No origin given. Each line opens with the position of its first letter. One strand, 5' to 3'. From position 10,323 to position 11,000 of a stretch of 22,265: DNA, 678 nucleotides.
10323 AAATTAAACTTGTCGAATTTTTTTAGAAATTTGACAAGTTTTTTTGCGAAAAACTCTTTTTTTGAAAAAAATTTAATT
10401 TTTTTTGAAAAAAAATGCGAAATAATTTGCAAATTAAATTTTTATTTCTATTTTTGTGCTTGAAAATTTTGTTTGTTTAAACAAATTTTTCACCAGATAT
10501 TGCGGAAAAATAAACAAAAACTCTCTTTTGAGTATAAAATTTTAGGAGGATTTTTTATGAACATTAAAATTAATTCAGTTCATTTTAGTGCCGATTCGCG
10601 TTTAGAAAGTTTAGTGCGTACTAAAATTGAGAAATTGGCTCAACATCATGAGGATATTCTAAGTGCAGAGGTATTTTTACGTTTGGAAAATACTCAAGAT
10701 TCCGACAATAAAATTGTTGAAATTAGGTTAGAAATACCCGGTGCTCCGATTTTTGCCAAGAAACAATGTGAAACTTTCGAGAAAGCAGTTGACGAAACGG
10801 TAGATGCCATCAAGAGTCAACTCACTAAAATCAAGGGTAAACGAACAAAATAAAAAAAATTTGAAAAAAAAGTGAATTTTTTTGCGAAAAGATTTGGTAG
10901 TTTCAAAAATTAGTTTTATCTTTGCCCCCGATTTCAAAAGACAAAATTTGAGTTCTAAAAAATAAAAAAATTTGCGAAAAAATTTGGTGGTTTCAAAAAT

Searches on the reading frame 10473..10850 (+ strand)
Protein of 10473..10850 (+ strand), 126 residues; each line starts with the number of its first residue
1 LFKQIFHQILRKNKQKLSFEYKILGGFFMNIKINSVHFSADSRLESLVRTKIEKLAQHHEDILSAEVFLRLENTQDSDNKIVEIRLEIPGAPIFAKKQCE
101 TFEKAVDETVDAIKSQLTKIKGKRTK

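Call 21: search_protein_families(library=pfam, proteins=[window:10473-10850:+], max_evalue=0.00001)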
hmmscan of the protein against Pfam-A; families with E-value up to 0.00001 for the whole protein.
window:10473-10850:+ (126 aa): 1 family
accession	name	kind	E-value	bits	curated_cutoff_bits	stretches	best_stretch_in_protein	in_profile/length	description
PF02482.25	Ribosomal_S30AE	-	2e-17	64.1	23.7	1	31-124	1-87/88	Sigma 54 modulation protein / S30EA ribosomal protein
